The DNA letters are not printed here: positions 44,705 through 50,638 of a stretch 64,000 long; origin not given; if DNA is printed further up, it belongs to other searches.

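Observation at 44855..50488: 1877-aa modular type IV pilin: prepilin N-terminus fused to eight tandem Ig-like pairs and an unknown tip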

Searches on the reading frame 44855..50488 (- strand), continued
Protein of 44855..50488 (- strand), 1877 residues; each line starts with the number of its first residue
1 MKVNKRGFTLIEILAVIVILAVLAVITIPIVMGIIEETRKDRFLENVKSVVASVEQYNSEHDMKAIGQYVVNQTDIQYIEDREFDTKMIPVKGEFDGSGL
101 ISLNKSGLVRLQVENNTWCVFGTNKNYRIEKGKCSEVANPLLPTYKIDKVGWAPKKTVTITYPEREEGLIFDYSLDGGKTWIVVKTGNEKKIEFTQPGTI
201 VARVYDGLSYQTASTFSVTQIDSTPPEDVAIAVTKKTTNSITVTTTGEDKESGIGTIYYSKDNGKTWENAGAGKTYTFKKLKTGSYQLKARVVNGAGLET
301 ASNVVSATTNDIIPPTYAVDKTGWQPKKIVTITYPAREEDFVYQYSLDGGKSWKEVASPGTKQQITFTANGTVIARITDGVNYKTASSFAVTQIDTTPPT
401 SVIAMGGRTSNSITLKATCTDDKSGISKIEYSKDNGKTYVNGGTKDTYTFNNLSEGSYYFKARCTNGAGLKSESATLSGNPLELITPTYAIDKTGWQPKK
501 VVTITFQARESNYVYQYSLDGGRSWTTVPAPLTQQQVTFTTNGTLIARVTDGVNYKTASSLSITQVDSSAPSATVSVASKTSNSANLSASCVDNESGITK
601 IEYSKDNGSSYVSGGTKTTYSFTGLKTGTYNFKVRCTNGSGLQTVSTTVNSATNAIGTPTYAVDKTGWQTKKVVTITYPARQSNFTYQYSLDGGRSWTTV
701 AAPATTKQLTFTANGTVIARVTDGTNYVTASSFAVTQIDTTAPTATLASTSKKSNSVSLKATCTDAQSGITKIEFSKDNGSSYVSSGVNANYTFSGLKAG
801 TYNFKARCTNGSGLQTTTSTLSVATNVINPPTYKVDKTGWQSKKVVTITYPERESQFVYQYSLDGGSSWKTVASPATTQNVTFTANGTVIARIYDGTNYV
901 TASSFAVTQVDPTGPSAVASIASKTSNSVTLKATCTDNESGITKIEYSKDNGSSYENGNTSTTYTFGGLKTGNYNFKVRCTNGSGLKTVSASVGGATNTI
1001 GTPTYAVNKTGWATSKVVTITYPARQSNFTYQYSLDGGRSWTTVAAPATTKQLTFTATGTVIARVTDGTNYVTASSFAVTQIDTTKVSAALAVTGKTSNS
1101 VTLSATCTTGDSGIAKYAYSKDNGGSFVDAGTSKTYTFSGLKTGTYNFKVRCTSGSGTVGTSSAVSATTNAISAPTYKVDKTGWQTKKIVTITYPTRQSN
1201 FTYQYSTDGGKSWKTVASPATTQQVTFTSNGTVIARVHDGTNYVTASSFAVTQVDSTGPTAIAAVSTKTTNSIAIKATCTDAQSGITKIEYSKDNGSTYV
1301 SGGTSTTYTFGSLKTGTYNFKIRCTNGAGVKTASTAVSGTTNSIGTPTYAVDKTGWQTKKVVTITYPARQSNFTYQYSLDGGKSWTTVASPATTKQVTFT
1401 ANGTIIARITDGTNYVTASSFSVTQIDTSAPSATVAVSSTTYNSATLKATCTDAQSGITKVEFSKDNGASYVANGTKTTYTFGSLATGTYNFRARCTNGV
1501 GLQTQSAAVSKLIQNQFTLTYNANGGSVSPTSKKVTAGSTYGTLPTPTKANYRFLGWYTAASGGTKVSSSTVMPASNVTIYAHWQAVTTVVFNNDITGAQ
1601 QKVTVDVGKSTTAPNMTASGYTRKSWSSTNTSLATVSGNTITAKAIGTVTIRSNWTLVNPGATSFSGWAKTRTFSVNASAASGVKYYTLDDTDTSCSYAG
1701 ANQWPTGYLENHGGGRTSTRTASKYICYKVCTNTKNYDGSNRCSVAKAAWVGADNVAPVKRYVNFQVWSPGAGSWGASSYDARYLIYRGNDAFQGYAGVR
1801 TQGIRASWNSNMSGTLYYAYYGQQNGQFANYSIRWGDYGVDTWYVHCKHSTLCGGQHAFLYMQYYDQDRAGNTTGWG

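Call 22: find_encoding_contigs(protein=P0010, flank=10000, max_places=2)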
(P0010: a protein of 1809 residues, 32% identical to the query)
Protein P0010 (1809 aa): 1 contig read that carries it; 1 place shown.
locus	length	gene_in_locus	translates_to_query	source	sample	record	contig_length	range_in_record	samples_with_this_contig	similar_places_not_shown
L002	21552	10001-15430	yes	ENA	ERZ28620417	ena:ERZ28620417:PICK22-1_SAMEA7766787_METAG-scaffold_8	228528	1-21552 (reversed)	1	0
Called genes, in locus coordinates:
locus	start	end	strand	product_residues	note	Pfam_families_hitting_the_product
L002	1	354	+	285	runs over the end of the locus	-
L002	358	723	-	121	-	PF11969:DcpS_C, PF01230:HIT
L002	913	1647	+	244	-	PF02463:SMC_N (weak), PF00005:ABC_tran, PF13304:AAA_21 (faint)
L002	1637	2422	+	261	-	PF01458:SUFBD_core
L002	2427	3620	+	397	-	PF00266:Aminotran_5, PF01053:Cys_Met_Meta_PP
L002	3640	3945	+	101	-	-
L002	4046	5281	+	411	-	PF13375:RnfC_N, PF01512:Complex1_51K, PF10531:SLBB, PF13746:Fer4_18 (faint), PF13187:Fer4_9, PF13237:Fer4_10 (weak), PF12838:Fer4_7, PF14697:Fer4_21 (weak), +7 more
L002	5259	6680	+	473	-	PF03116:NQR2_RnfD_RnfE, PF04205:FMN_bind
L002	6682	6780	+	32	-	-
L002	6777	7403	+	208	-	PF02508:Rnf-Nqr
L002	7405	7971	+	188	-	PF02508:Rnf-Nqr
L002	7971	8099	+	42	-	-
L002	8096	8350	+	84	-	PF04060:FeS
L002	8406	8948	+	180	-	PF01765:RRF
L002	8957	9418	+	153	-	PF07963:N_methyl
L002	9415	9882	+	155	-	PF07963:N_methyl (weak)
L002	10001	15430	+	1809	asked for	PF07963:N_methyl (weak), PF07495:Y_Y_Y (faint), PF09430:EMC7_beta-sandw (faint), PF13620:CarboxypepD_reg (faint), PF23623:GBD_IRG7_N (faint), PF24421:Ig_J (faint), PF03174:CHB_HEX_C (faint), PF21471:Reelin_subrepeat-B (faint)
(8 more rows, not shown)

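Call 23: find_encoding_contigs(protein=P0004, flank=10000, max_places=2)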
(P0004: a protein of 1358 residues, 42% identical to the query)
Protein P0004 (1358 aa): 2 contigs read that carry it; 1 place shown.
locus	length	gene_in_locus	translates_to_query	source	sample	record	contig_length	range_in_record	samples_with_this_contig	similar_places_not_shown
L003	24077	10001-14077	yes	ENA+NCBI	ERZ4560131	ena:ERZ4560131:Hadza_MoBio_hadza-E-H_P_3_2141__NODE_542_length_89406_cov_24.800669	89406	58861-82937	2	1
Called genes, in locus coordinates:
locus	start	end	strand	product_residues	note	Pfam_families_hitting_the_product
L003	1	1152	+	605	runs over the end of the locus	-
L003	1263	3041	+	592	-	PF20990:DUF2207_C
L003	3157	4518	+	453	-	-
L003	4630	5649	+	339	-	-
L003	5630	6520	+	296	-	PF02899:Phage_int_SAM_1, PF13495:Phage_int_SAM_4 (weak), PF00589:Phage_integrase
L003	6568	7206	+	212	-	-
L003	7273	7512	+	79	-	PF06135:IreB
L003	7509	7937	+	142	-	PF03652:RuvX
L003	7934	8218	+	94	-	PF06949:DUF1292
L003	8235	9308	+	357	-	PF02618:YceG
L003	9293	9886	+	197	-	PF01596:Methyltransf_3, PF02390:Methyltransf_4 (faint), PF01135:PCMT, PF02527:GidB (faint), PF05175:MTS (weak), PF13578:Methyltransf_24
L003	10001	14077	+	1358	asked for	PF07963:N_methyl (weak), PF00041:fn3 (faint), PF07495:Y_Y_Y (faint), PF17210:SdrD_B (faint), PF22352:K319L-like_PKD (faint), PF23608:Ig_ILCR1 (faint), PF21471:Reelin_subrepeat-B (faint), PF02012:BNR (faint), +2 more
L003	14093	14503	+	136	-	-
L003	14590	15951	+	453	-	PF16403:Bact_surface_Ig-like, PF01522:Polysacc_deac_1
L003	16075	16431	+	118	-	-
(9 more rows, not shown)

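Call 24: find_encoding_contigs(protein=P0017, flank=10000, max_places=2)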
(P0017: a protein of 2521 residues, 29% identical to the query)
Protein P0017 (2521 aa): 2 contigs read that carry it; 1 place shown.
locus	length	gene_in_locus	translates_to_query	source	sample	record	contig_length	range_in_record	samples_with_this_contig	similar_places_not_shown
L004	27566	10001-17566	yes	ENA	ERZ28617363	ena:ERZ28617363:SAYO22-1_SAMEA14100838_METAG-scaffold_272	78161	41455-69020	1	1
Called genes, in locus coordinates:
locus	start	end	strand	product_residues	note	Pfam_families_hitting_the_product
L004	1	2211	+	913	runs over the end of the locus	PF01676:Metalloenzyme, PF06415:iPGM_N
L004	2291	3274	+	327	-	PF01180:DHO_dh (faint), PF01207:Dus, PF00977:His_biosynth (faint)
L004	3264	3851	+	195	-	PF06271:RDD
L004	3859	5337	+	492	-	PF01336:tRNA_anti-codon, PF00152:tRNA-synt_2, PF01409:tRNA-synt_2d (faint)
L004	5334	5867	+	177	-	PF00300:His_Phos_1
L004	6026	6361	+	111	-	PF14213:DUF4325 (weak)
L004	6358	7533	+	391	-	PF00871:Acetate_kinase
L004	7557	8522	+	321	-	PF01368:DHH, PF02272:DHHA1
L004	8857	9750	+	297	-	PF19077:Big_13 (faint)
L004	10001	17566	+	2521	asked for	PF07963:N_methyl (weak), PF25059:FN3_DSCAM-DSCAML_C (faint), PF25788:Ig_Rha78A_N (faint), PF21579:PabTrmU54_TRAM_dom (faint)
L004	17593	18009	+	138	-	-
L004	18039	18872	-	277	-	PF00849:PseudoU_synth_2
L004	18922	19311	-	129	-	-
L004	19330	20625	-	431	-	PF01522:Polysacc_deac_1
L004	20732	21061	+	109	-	-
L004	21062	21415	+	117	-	-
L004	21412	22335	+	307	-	PF01551:Peptidase_M23, PF08239:SH3_3 (weak)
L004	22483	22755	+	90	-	PF00216:Bac_DNA_binding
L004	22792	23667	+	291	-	PF01743:PolyA_pol, PF12627:PolyA_pol_RNAbd (weak)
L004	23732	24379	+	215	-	PF21984:DnaD_N, PF07261:DnaB_2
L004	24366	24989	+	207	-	PF00730:HhH-GPD, PF00633:HHH (faint)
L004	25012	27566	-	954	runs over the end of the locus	PF00912:Transgly, PF00905:Transpeptidase, PF16403:Bact_surface_Ig-like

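Call 65: find_encoding_contigs(protein=P0084, flank=10000, max_places=1)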
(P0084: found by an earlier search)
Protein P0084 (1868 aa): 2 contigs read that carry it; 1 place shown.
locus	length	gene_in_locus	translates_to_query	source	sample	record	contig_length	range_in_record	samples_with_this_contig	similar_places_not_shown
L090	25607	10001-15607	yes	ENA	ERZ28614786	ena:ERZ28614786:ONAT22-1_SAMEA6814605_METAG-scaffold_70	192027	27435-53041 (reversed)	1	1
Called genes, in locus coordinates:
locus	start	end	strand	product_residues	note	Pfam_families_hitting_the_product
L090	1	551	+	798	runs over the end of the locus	PF00133:tRNA-synt_1, PF01406:tRNA-synt_1e (faint), PF09334:tRNA-synt_1g, PF13603:tRNA-synt_1_2, PF00133:tRNA-synt_1, PF09334:tRNA-synt_1g (weak), PF08264:Anticodon_1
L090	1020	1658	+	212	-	-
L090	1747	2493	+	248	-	PF14808:TMEM164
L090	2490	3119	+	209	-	PF01351:RNase_HII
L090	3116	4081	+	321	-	PF02272:DHHA1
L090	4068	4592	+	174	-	PF00753:Lactamase_B, PF13483:Lactamase_B_3 (weak), PF23023:Anti-Pycsar_Apyc1, PF00753:Lactamase_B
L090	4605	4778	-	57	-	PF07561:DUF1540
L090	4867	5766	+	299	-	PF09989:DUF2229, PF06050:HGD-D (weak)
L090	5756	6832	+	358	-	PF06050:HGD-D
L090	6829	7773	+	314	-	PF01869:BcrAD_BadFG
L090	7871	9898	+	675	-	PF01751:Toprim, PF01131:Topoisom_bac, PF01396:Zn_ribbon_Top1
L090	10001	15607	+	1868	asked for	PF07963:N_methyl (weak), PF02012:BNR (faint), PF03174:CHB_HEX_C (faint), PF21471:Reelin_subrepeat-B (faint), PF24316:Tli3 (faint), PF00041:fn3 (faint), PF17957:Big_7 (weak), PF09479:Flg_new, +5 more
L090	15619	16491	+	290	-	-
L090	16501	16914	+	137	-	-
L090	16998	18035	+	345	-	PF07537:CamS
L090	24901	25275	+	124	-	PF07963:N_methyl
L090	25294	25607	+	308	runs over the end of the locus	PF07963:N_methyl (weak), PF13306:LRR_5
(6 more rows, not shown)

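Call 66: find_encoding_contigs(protein=P0090, flank=6000, max_places=1)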
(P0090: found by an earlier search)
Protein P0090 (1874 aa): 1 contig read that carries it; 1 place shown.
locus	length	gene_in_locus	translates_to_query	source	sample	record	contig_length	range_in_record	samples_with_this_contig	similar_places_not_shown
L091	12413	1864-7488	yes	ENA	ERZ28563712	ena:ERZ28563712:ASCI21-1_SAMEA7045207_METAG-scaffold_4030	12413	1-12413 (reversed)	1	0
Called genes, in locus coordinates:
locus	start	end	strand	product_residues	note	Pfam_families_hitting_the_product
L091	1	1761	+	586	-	?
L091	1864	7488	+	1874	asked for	PF07963:N_methyl (weak), PF02012:BNR (faint), PF03174:CHB_HEX_C (faint), PF21471:Reelin_subrepeat-B (faint), PF24316:Tli3 (faint), PF00041:fn3 (faint), PF17957:Big_7 (weak), PF09479:Flg_new, +4 more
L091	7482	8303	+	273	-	-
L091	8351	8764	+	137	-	-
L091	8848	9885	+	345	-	PF07537:CamS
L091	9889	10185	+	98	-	PF02686:GatC (weak)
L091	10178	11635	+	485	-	PF01425:Amidase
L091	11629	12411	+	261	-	?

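Call 89: search_protein_families(library=pfam, proteins=[L001:15557-16387:+], max_evalue=0.01)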
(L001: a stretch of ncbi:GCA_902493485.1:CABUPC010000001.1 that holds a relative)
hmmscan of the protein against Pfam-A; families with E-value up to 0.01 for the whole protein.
L001:15557-16387:+ (276 aa): 2 families
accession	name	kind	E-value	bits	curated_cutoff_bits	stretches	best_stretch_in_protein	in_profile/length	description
PF23959.1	DUF7288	-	0.0021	19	27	1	8-126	10-113/184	Family of unknown function (DUF7288)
PF12911.12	OppC_N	-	0.0028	17.9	23.9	1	2-31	11-40/53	N-terminal TM domain of oligopeptide transport permease C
